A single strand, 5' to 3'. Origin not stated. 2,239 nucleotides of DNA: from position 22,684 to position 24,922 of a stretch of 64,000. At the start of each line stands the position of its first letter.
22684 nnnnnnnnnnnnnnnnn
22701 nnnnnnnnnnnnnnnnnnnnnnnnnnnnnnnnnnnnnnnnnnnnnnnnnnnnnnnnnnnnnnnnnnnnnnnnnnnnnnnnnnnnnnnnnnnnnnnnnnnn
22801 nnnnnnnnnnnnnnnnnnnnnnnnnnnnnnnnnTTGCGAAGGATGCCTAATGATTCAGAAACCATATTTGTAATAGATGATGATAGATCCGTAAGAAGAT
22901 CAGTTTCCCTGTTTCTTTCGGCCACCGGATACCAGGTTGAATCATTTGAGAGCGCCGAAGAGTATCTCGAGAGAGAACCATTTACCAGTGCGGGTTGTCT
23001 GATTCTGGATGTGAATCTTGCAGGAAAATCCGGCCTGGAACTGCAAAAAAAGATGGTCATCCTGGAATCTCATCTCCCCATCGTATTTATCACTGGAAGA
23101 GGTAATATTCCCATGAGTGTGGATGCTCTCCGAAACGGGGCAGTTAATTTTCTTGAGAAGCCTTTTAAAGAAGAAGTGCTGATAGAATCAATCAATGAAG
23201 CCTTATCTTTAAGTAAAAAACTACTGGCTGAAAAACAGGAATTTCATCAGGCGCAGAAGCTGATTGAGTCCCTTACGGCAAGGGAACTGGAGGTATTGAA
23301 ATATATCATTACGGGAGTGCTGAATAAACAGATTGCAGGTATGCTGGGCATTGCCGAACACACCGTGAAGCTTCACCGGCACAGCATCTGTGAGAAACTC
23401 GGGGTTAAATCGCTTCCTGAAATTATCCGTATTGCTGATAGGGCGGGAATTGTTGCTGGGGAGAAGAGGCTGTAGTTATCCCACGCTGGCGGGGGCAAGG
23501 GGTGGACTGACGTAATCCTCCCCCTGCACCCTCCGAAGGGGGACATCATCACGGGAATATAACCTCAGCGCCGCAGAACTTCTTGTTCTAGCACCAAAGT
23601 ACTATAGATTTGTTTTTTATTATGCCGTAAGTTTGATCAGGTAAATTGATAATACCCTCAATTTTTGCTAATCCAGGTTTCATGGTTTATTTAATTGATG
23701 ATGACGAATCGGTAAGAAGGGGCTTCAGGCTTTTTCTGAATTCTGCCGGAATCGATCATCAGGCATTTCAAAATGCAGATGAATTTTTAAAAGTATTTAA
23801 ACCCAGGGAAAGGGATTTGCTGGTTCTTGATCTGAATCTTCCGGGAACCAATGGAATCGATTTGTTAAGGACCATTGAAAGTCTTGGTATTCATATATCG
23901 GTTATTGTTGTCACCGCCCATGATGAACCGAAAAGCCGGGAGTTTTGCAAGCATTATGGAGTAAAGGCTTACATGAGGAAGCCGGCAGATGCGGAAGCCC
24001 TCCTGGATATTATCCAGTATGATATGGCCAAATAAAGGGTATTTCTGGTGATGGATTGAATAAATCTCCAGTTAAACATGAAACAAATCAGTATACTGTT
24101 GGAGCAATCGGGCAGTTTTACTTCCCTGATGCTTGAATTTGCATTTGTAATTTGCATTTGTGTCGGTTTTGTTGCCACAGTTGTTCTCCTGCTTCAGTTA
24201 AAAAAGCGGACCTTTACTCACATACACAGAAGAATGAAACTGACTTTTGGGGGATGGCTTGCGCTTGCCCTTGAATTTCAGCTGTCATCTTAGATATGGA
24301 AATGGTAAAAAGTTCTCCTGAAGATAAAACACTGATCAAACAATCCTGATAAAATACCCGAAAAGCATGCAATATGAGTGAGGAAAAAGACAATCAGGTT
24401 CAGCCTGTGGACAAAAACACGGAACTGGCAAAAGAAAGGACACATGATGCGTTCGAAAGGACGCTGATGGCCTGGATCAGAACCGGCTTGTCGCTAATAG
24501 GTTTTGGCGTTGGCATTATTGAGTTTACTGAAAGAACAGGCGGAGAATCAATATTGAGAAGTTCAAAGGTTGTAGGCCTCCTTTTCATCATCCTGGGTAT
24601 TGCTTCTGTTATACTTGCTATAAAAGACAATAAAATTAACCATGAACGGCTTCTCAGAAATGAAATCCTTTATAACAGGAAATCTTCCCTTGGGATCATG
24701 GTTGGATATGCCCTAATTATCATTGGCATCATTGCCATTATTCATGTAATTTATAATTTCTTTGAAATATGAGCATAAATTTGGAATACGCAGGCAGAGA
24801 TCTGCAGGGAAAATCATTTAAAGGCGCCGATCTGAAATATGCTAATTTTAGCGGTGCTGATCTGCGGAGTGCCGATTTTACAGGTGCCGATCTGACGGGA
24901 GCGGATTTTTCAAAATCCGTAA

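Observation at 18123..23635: Three copies of a 16-bp 7-2-7 palindrome locked 23 nt upstream of a TAnnTTTG -7 box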

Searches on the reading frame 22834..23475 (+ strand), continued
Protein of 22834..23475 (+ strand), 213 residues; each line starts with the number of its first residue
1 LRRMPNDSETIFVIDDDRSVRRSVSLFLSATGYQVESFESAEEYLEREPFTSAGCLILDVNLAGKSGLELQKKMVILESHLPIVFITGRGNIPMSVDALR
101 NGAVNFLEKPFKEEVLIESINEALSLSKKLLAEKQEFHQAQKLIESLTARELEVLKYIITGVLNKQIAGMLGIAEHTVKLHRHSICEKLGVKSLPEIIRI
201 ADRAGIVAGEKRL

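Call 69: find_encoding_contigs(protein=P0077, flank=10000, max_places=1)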
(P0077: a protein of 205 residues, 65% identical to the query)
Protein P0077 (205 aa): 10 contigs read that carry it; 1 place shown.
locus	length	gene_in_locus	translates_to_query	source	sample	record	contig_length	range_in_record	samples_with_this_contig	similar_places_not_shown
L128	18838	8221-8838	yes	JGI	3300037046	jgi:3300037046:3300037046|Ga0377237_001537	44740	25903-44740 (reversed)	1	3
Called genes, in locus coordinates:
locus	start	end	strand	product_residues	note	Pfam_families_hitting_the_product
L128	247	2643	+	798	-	PF00912:Transgly, PF00905:Transpeptidase, PF06832:BiPBP_C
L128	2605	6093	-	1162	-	PF26300:PEPCK_PPi_lobe_2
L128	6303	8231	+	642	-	PF00512:HisKA, PF02518:HATPase_c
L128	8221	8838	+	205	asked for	PF00072:Response_reg, PF06490:FleQ (weak), PF00196:GerE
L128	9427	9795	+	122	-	PF00072:Response_reg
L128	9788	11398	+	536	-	PF00884:Sulfatase, PF14707:Sulfatase_C (weak)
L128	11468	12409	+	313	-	PF00702:Hydrolase, PF12710:HAD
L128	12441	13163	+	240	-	-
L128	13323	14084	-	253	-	PF01734:Patatin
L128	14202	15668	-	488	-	PF00266:Aminotran_5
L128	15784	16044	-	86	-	-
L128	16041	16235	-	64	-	-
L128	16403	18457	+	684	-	PF02518:HATPase_c, PF13589:HATPase_c_3, PF00183:HSP90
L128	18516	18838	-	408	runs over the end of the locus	PF05222:AlaDh_PNT_N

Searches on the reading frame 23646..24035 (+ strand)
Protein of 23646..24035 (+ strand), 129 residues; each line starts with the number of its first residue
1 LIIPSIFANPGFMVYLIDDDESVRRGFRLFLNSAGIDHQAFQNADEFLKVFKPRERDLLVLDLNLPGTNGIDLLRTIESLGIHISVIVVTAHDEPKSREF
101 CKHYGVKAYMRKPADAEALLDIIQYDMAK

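Call 8: search_protein_families(library=pfam, proteins=[window:23646-24035:+], max_evalue=0.01)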
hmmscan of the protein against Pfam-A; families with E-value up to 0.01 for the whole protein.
window:23646-24035:+ (129 aa): 1 family
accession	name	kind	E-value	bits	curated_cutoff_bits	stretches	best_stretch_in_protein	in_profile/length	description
PF00072.30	Response_reg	-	3.2e-24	85.7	30.2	1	14-123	1-110/111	Response regulator receiver domain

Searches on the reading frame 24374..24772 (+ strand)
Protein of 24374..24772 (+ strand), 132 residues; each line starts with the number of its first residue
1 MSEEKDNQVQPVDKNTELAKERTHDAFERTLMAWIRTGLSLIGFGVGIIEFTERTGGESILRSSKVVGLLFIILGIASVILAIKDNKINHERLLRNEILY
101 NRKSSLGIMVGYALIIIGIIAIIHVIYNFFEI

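Call 8: search_protein_families(library=pfam, proteins=[window:24374-24772:+], max_evalue=0.01)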
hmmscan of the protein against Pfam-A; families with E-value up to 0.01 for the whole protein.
window:24374-24772:+ (132 aa): 3 families
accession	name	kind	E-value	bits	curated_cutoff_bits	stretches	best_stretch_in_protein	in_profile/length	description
PF02656.20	DUF202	-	1.7e-17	64.1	23.4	1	22-83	1-59/68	Domain of unknown function (DUF202)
PF19762.4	DUF6249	-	0.00032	21.1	33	1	9-83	30-101/104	Domain of unknown function (DUF6249)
PF06168.16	DUF981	-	0.0051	17.3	29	1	33-130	103-181/186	Protein of unknown function (DUF981)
